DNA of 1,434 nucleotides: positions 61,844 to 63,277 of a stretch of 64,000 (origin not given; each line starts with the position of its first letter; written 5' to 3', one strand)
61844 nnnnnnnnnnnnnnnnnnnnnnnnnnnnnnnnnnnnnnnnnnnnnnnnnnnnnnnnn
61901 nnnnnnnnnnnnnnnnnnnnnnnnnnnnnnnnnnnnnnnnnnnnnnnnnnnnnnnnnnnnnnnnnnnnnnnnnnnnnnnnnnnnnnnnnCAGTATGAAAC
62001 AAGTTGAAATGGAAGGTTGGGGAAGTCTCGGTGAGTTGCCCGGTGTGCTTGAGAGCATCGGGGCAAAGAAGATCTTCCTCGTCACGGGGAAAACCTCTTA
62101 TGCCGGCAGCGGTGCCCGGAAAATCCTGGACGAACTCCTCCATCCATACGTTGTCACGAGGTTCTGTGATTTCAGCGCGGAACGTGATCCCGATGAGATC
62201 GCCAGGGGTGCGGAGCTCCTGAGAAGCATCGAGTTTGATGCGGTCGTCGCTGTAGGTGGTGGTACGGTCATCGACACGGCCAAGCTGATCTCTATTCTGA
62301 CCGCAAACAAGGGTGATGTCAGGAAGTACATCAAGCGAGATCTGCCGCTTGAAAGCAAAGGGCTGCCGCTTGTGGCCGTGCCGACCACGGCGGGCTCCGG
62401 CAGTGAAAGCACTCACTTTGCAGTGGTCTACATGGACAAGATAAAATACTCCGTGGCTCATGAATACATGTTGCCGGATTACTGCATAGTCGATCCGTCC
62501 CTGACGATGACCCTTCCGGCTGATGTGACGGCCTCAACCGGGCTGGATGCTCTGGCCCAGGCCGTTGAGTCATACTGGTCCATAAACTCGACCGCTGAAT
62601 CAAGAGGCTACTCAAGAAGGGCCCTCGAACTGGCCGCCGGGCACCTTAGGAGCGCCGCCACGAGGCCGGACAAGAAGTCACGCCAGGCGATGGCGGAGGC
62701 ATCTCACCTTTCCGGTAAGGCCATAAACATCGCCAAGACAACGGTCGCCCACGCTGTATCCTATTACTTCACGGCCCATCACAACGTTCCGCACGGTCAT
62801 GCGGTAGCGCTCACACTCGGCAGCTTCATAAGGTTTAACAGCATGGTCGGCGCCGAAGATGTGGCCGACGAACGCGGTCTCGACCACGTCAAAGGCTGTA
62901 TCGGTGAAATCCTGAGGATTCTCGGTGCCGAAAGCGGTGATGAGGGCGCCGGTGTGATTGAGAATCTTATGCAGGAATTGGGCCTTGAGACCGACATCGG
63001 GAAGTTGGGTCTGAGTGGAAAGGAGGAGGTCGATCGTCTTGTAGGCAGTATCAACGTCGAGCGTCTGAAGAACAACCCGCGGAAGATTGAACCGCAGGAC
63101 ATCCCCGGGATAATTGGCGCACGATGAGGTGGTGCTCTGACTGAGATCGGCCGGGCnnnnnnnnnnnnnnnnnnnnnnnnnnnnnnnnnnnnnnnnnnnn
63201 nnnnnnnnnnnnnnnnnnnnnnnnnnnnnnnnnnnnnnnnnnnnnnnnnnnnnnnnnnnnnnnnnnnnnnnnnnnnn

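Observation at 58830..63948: Phosphonate cassette predicted to install 2-hydroxyethylphosphonate on a surface glycan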

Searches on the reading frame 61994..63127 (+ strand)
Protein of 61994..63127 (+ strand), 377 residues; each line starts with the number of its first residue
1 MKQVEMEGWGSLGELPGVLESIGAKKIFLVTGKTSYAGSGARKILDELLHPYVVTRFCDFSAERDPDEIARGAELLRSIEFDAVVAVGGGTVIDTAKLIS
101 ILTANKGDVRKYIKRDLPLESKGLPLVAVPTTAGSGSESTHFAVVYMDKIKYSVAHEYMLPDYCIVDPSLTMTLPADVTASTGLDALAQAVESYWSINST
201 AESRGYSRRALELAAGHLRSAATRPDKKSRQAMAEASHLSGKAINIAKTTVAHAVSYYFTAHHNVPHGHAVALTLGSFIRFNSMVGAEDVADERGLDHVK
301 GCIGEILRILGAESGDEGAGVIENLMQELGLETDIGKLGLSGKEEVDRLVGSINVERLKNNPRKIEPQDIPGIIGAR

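Call 3: search_protein_families(library=pfam, proteins=[window:61994-63127:+], max_evalue=0.01)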
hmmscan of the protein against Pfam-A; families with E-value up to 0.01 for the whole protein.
window:61994-63127:+ (377 aa): 3 families
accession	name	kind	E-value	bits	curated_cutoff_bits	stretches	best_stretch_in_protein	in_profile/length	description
PF00465.25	Fe-ADH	-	2.4e-40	138.3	31.3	1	8-168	7-168/168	Iron-containing alcohol dehydrogenase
PF25137.1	ADH_Fe_C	-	1e-25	91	27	1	179-374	1-190/194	Fe-containing alcohol dehydrogenase family, C-terminal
PF13685.12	Fe-ADH_2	-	1.7e-13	51.3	28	1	10-102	5-96/149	Iron-containing alcohol dehydrogenase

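Call 4: search_protein_families(library=ncbifam, proteins=[window:61994-63127:+], max_evalue=0.01)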
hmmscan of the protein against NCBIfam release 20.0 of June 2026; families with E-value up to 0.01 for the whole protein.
window:61994-63127:+ (377 aa): 18 families
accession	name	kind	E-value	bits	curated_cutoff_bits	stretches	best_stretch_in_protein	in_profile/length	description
TIGR03405.1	Phn_Fe-ADH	equivalog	9.9e-57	192.3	423.7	1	9-358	11-349/355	iron-containing alcohol dehydrogenase PsrA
NF041833.1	Fe_ADH_ErcA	equivalog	1.6e-49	169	550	1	18-373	24-377/382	alcohol dehydrogenase-like regulatory protein ErcA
NF010378.0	PRK13805.1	equivalog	6.8e-49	166.5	951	1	22-289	480-764/872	bifunctional acetaldehyde-CoA/alcohol dehydrogenase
NF053866.1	CholDhdGbsBBac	equivalog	6.1e-48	163.4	550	1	7-366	20-379/392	choline dehydrogenase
NF058672.1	4HyButDHCUPNE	equivalog_domain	1.3e-43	149.6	500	1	8-370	13-370/378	4-hydroxybutyrate dehydrogenase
NF050025.1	SulfAcetaldRedSarD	equivalog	1.3e-43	149.4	700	1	7-367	13-374/385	sulfoacetaldehyde reductase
TIGR02638.1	lactal_redase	equivalog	2e-42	145.4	523.15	1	3-370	8-375/379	lactaldehyde reductase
NF007363.0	PRK09860.1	equivalog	1.1e-38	133.4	581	1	66-292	74-302/383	L-threonine dehydrogenase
NF007911.0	PRK10624.1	equivalog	1.5e-37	129.5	537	1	4-292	10-301/382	lactaldehyde reductase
NF011998.0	PRK15454.1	equivalog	3.8e-37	128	556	1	75-344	101-361/395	ethanolamine utilization ethanol dehydrogenase EutG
NF041822.1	daptide_DH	equivalog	1.5e-22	80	300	1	56-241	32-229/363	daptide-type RiPP biosynthesis dehydogenase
TIGR04266.1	NDMA_methanol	equivalog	9.8e-22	77.3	625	1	68-282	82-303/420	NDMA-dependent methanol dehydrogenase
NF011717.0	PRK15138.1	equivalog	4.2e-13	49.1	645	1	26-202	31-211/387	alcohol dehydrogenase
NF006941.0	PRK09423.1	subfamily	1.3e-12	47.3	336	1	8-102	14-106/367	glycerol dehydrogenase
NF002022.0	PRK00843.1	equivalog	3.4e-08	32.8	413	1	12-247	21-240/350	NAD(P)-dependent glycerol-1-phosphate dehydrogenase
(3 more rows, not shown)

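Call 8: find_encoding_contigs(protein=window:61994-63127:+, flank=10000, max_places=6)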
Protein window:61994-63127:+ (377 aa): no gene with exactly this product is on record in the collection.

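Call 22: search_solved_structures(query=window:61994-63127:+, max_evalue=1e-20)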
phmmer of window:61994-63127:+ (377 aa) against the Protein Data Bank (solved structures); distinct sequences matched with E-value up to 1e-20: 25.
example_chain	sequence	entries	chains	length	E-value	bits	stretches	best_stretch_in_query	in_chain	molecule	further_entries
6jko_A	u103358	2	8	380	2.1e-45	158.7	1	8-366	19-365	Methanol dehydrogenase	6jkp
8zrl_A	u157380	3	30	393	1.8e-39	139.1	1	2-371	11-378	NAD-dependent methanol dehydrogenase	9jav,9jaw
8zwd_B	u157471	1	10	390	1.2e-36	129.9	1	7-374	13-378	NAD(P)-dependent methanol dehydrogenase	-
13he_A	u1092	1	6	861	2.3e-34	122.4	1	21-349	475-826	Aldehyde-alcohol dehydrogenase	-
8uhw_A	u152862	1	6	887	2.4e-34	122.3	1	21-349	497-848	Aldehyde-alcohol dehydrogenase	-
9ldl_C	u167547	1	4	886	2.6e-34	122.2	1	7-284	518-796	Aldehyde dehydrogenase family protein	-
3owo_A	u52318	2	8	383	3.6e-34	121.7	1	10-365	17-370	Alcohol dehydrogenase 2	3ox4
3zdr_A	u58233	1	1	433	1.5e-33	119.7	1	59-327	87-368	ALCOHOL DEHYDROGENASE DOMAIN OF THE BIFUNCTIONAL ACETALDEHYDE DEHYDROGENASE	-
1vhd_A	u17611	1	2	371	7.5e-33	117.4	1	18-291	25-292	alcohol dehydrogenase, iron-containing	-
1o2d_A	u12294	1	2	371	7.6e-33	117.4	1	18-291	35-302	Alcohol dehydrogenase, iron-containing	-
3bfj_A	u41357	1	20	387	8.1e-33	117.3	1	20-373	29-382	1,3-propanediol oxidoreductase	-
7dag_A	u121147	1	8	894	9.4e-30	107.2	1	13-347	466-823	Aldehyde-alcohol dehydrogenase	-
6scg_A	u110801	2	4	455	2.1e-29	106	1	14-340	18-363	Aldehyde-alcohol dehydrogenase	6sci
6tqh_A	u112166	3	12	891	1.3e-28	103.4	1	13-340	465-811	Aldehyde-alcohol dehydrogenase | Bifunctional aldehyde-alcohol dehydrogenase AdhE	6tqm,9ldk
6ahc_A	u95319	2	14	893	1.3e-28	103.4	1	13-340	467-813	Aldehyde-alcohol dehydrogenase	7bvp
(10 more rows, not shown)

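Call 28: search_solved_structures(query=window:61994-63127:+, max_evalue=1e-40, show_alignments=1)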
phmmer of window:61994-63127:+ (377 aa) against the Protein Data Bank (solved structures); distinct sequences matched with E-value up to 1e-40: 1.
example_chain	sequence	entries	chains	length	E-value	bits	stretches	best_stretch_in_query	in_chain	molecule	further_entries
6jko_A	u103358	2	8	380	2.1e-45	158.7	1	8-366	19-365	Methanol dehydrogenase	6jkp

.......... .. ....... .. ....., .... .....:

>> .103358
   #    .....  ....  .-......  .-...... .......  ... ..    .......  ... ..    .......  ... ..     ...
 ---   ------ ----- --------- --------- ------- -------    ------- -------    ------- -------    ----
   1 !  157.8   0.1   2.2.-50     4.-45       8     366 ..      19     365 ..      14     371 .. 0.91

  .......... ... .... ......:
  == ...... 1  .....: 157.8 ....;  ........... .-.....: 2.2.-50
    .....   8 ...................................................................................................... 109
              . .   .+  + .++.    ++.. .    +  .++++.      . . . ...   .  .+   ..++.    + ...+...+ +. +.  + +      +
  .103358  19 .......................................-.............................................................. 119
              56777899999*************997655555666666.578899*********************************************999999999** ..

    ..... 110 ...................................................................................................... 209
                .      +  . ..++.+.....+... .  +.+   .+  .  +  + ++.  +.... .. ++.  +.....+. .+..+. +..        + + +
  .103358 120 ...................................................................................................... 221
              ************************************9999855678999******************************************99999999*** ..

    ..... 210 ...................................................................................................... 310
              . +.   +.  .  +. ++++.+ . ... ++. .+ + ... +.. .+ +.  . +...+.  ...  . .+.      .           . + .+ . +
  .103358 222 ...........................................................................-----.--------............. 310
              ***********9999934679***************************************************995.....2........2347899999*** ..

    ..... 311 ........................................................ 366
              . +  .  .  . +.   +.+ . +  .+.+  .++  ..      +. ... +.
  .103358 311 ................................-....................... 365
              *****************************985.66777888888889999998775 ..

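Call 30: find_homologous_proteins(query=window:61994-63127:+, max_evalue=1e-10)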
Query window:61994-63127:+ (377 aa): 6130 proteins with E <= 1e-10 among 8000 candidates; the best 120 are listed.
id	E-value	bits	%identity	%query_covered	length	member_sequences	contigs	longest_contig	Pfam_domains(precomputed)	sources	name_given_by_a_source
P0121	1.8e-244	828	100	100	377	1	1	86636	PF13685.13,PF25137.1,PF00465.26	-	-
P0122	2.8e-205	699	84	100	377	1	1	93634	PF13685.13,PF25137.1,PF00465.26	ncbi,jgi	jgi:alcohol dehydrogenase class IV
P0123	7.6e-187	639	76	100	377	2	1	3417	PF13685.13,PF25137.1,PF00465.26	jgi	jgi:alcohol dehydrogenase class IV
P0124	2.9e-165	568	69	99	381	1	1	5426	PF13685.13,PF25137.1,PF00465.26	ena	-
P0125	1.3e-141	490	57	100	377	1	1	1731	PF13685.13,PF25137.1,PF00465.26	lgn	-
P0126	2.0e-140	486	57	99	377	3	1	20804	PF13685.13,PF25137.1,PF00465.26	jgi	jgi:alcohol dehydrogenase class IV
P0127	1.2e-139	484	56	99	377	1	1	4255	PF13685.13,PF25137.1,PF00465.26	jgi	jgi:alcohol dehydrogenase class IV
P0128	1.0e-138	481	57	99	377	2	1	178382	PF13685.13,PF25137.1,PF00465.26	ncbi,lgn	-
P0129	2.6e-138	479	57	99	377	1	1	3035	PF13685.13,PF25137.1,PF00465.26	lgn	-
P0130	1.8e-137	476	57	99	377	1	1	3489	PF13685.13,PF25137.1,PF00465.26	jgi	jgi:alcohol dehydrogenase class IV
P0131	4.5e-132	459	54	99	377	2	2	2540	PF13685.13,PF25137.1,PF00465.26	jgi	jgi:alcohol dehydrogenase class IV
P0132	3.9e-118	413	52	99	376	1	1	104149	PF13685.13,PF25137.1,PF00465.26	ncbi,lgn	-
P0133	9.1e-117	408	61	77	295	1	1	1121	PF25137.1,PF00465.26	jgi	jgi:alcohol dehydrogenase class IV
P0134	1.8e-115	404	50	99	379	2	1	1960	PF13685.13,PF25137.1,PF00465.26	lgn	-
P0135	1.1e-114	401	50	99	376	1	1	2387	PF13685.13,PF25137.1,PF00465.26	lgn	-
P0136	3.5e-114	400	49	99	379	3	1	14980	PF13685.13,PF25137.1,PF00465.26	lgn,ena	-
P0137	2.2e-113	397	51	98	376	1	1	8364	PF13685.13,PF25137.1,PF00465.26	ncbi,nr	ncbi:iron-containing alcohol dehydrogenase [Candidatus Woesearchaeota archaeon]|nr:iron-containing a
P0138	4.8e-113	396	50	97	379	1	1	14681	PF13685.13,PF25137.1,PF00465.26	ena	-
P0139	7.7e-113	395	50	96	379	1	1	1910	PF13685.13,PF25137.1,PF00465.26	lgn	-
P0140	2.0e-112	394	50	97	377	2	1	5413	PF13685.13,PF25137.1,PF00465.26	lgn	-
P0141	8.8e-112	392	48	100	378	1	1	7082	PF13685.13,PF25137.1,PF00465.26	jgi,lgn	-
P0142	1.2e-111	391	50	98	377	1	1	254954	PF13685.13,PF25137.1,PF00465.26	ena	-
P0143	6.4e-111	389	47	98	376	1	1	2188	PF13685.13,PF25137.1,PF00465.26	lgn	-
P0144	2.1e-110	387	49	97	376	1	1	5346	PF13685.13,PF25137.1,PF00465.26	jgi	-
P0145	2.8e-110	387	49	96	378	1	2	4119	PF13685.13,PF25137.1,PF00465.26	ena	-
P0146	2.8e-110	387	49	98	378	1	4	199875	PF13685.13,PF25137.1,PF00465.26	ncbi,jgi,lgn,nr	ncbi:phosphonoacetaldehyde reductase [Candidatus Woesearchaeota archaeon]|nr:phosphonoacetaldehyde r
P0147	5.9e-110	386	47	99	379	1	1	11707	PF13685.13,PF25137.1,PF00465.26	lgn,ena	-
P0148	6.1e-110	386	48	99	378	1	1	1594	PF13685.13,PF25137.1,PF00465.26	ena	-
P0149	1.2e-109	385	50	97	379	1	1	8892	PF13685.13,PF25137.1,PF00465.26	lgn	-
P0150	2.8e-109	384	48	97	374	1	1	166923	PF13685.13,PF25137.1,PF00465.26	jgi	jgi:alcohol dehydrogenase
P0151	3.2e-109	383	51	94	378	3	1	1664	PF13685.13,PF25137.1,PF00465.26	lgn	-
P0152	5.7e-109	383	49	96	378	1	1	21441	PF13685.13,PF25137.1,PF00465.26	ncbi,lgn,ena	-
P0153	6.5e-109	382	48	98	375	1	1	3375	PF13685.13,PF25137.1,PF00465.26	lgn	-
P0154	7.7e-109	382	50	97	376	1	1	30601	PF13685.13,PF25137.1,PF00465.26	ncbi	-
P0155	9.0e-109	382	48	97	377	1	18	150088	PF13685.13,PF25137.1,PF00465.26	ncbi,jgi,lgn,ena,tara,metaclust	jgi:alcohol dehydrogenase class IV|tara:strand:- start:44702 stop:45835 length:1134 start_codon:yes 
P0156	1.0e-108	382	49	99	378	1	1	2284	PF13685.13,PF25137.1,PF00465.26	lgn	-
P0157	1.2e-108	382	48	99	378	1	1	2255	PF13685.13,PF25137.1,PF00465.26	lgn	-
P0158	1.2e-108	382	48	98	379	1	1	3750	PF13685.13,PF25137.1,PF00465.26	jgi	-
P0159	1.6e-108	381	48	99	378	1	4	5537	PF13685.13,PF25137.1,PF00465.26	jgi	jgi:alcohol dehydrogenase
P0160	1.9e-108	381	47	99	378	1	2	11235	PF13685.13,PF25137.1,PF00465.26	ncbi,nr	ncbi:MAG: phosphonoacetaldehyde reductase [Candidatus Aenigmarchaeota archaeon]|nr:phosphonoacetalde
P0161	3.0e-108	380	49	98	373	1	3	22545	PF13685.13,PF25137.1,PF00465.26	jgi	jgi:alcohol dehydrogenase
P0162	3.7e-108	380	50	97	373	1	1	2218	PF13685.13,PF25137.1,PF00465.26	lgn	-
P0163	4.0e-108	380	48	100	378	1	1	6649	PF13685.13,PF25137.1,PF00465.26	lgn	-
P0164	4.4e-108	380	49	99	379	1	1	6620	PF13685.13,PF25137.1,PF00465.26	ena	-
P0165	5.3e-108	379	49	98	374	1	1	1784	PF13685.13,PF25137.1,PF00465.26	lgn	-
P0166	5.9e-108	379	46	99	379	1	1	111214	PF13685.13,PF25137.1,PF00465.26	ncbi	-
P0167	9.6e-108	379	49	96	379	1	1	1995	PF13685.13,PF25137.1,PF00465.26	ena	-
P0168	1.5e-107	378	48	99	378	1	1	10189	PF13685.13,PF25137.1,PF00465.26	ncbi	-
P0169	1.8e-107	378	46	99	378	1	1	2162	PF13685.13,PF25137.1,PF00465.26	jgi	jgi:alcohol dehydrogenase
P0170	3.3e-107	377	49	99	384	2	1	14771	PF13685.13,PF25137.1,PF00465.26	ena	-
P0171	3.9e-107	377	48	97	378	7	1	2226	PF13685.13,PF25137.1,PF00465.26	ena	-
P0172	7.9e-107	376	49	99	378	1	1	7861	PF13685.13,PF25137.1,PF00465.26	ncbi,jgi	-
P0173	9.6e-107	375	49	96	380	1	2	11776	PF13685.13,PF25137.1,PF00465.26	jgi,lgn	-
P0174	1.1e-106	375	49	96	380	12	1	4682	PF13685.13,PF25137.1,PF00465.26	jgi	-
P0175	1.6e-106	375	47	99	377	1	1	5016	PF13685.13,PF25137.1,PF00465.26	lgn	-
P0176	2.0e-106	374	47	99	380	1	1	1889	PF13685.13,PF25137.1,PF00465.26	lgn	-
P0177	5.4e-106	373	48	100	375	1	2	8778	PF13685.13,PF25137.1,PF00465.26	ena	-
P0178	5.5e-106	373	47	99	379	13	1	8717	PF13685.13,PF25137.1,PF00465.26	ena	-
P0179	7.7e-106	372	49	97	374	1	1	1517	PF13685.13,PF25137.1,PF00465.26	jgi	-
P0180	8.1e-106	372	48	97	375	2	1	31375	PF13685.13,PF25137.1,PF00465.26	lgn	-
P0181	8.6e-106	372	47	96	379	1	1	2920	PF13685.13,PF25137.1,PF00465.26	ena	-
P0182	9.2e-106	372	47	99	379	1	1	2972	PF13685.13,PF25137.1,PF00465.26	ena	-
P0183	1.2e-105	372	49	97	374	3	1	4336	PF13685.13,PF25137.1,PF00465.26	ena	-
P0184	1.5e-105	371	47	99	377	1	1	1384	PF13685.13,PF25137.1,PF00465.26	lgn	-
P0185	1.8e-105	371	48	97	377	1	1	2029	PF13685.13,PF25137.1,PF00465.26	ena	-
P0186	2.1e-105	371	47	96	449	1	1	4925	PF13685.13,PF25137.1,PF00465.26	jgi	-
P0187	2.2e-105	371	47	97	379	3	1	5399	PF13685.13,PF25137.1,PF00465.26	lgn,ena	-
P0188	2.7e-105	371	46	97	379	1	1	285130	PF13685.13,PF25137.1,PF00465.26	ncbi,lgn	ncbi:MAG: phosphonoacetaldehyde reductase [Candidatus Pacearchaeota archaeon]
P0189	2.7e-105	371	47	99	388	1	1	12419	PF13685.13,PF25137.1,PF00465.26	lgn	-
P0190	2.9e-105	370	49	98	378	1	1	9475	PF13685.13,PF25137.1,PF00465.26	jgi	-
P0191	3.2e-105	370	49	99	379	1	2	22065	PF13685.13,PF25137.1,PF00465.26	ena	-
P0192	3.9e-105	370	47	99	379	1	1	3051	PF13685.13,PF25137.1,PF00465.26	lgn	-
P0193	5.8e-105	369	49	97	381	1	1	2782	PF13685.13,PF25137.1,PF00465.26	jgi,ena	-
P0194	5.8e-105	369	47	99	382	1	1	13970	PF13685.13,PF25137.1,PF00465.26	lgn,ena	-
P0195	5.9e-105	369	47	99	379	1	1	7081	PF13685.13,PF25137.1,PF00465.26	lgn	-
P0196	6.6e-105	369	48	95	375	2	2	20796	PF13685.13,PF25137.1,PF00465.26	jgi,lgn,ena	-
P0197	7.2e-105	369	47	98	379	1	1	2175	PF13685.13,PF25137.1,PF00465.26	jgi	jgi:alcohol dehydrogenase class IV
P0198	8.4e-105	369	47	97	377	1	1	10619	PF13685.13,PF25137.1,PF00465.26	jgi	-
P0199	1.3e-104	368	45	99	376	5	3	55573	PF13685.13,PF25137.1,PF00465.26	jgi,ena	jgi:alcohol dehydrogenase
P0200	1.4e-104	368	46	99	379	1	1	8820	PF13685.13,PF25137.1,PF00465.26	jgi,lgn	-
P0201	1.5e-104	368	48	97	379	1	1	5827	PF13685.13,PF25137.1,PF00465.26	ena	-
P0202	2.1e-104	368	46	98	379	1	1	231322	PF13685.13,PF25137.1,PF00465.26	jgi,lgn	-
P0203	2.3e-104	367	45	98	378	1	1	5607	PF13685.13,PF25137.1,PF00465.26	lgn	-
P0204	2.4e-104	367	48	97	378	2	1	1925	PF13685.13,PF25137.1,PF00465.26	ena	-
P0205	4.2e-104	367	49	97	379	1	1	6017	PF13685.13,PF25137.1,PF00465.26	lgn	-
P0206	6.0e-104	366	49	97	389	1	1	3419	PF13685.13,PF25137.1,PF00465.26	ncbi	-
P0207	6.3e-104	366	46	99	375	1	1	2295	PF13685.13,PF25137.1,PF00465.26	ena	-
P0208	6.9e-104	366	48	99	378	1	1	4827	PF13685.13,PF25137.1,PF00465.26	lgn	-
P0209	7.0e-104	366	48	96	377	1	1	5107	PF13685.13,PF25137.1,PF00465.26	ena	-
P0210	7.5e-104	366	45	99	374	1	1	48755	PF13685.13,PF25137.1,PF00465.26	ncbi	-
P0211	7.9e-104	366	47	99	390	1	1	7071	PF13685.13,PF25137.1,PF00465.26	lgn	-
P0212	8.0e-104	366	48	96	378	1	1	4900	PF13685.13,PF25137.1,PF00465.26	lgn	-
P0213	8.9e-104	366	47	97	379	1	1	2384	PF13685.13,PF25137.1,PF00465.26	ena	-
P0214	1.5e-103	365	48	99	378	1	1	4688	PF13685.13,PF25137.1,PF00465.26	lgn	-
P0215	1.7e-103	365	47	99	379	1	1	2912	PF13685.13,PF25137.1,PF00465.26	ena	-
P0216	1.8e-103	365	48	99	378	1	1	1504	PF13685.13,PF25137.1,PF00465.26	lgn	-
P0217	2.2e-103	364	47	97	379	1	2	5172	PF13685.13,PF25137.1,PF00465.26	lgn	-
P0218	2.7e-103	364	47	96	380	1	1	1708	PF13685.13,PF25137.1,PF00465.26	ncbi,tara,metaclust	tara:strand:+ start:182 stop:1324 length:1143 start_codon:yes stop_codon:yes gene_type:complete|meta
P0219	2.7e-103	364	48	96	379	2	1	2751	PF13685.13,PF25137.1,PF00465.26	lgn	-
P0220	2.8e-103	364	47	97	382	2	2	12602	PF13685.13,PF25137.1,PF00465.26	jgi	-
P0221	3.5e-103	364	47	99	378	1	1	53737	PF13685.13,PF25137.1,PF00465.26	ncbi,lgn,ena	-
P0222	3.6e-103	364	48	95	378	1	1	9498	PF13685.13,PF25137.1,PF00465.26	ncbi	-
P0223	3.7e-103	364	49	97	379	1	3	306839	PF13685.13,PF25137.1,PF00465.26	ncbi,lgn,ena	-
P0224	3.7e-103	364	49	96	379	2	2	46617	PF13685.13,PF25137.1,PF00465.26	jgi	-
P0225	4.2e-103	363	47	98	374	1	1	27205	PF13685.13,PF25137.1,PF00465.26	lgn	-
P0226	4.5e-103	363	46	99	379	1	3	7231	PF13685.13,PF25137.1,PF00465.26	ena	-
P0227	4.8e-103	363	47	98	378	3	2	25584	PF13685.13,PF25137.1,PF00465.26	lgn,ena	-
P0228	4.8e-103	363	46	99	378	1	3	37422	PF13685.13,PF25137.1,PF00465.26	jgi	jgi:alcohol dehydrogenase class IV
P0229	5.0e-103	363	46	99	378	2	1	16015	PF13685.13,PF25137.1,PF00465.26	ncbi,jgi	ncbi:MAG: phosphonoacetaldehyde reductase [Candidatus Hodarchaeales archaeon]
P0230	5.6e-103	363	47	95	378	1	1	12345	PF13685.13,PF25137.1,PF00465.26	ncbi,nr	ncbi:MAG: phosphonoacetaldehyde reductase [Candidatus Lokiarchaeota archaeon]|nr:phosphonoacetaldehy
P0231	6.1e-103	363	46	99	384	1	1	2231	PF13685.13,PF25137.1,PF00465.26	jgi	-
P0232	6.5e-103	363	48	96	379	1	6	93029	PF13685.13,PF25137.1,PF00465.26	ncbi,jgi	-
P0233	7.4e-103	363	49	93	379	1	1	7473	PF13685.13,PF25137.1,PF00465.26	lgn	-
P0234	9.0e-103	362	46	99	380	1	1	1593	PF13685.13,PF25137.1,PF00465.26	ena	-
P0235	9.3e-103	362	49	96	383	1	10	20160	PF13685.13,PF25137.1,PF00465.26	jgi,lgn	jgi:alcohol dehydrogenase class IV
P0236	9.5e-103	362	47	96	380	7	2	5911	PF13685.13,PF25137.1,PF00465.26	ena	-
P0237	1.0e-102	362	47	97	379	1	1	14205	PF13685.13,PF25137.1,PF00465.26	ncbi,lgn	-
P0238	1.3e-102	362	47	99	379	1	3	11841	PF13685.13,PF25137.1,PF00465.26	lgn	-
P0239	1.3e-102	362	48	96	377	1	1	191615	PF13685.13,PF25137.1,PF00465.26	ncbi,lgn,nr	ncbi:MAG: phosphonoacetaldehyde reductase [bacterium]|nr:phosphonoacetaldehyde reductase [bacterium]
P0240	1.7e-102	361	48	96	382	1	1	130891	PF13685.13,PF25137.1,PF00465.26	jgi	jgi:alcohol dehydrogenase class IV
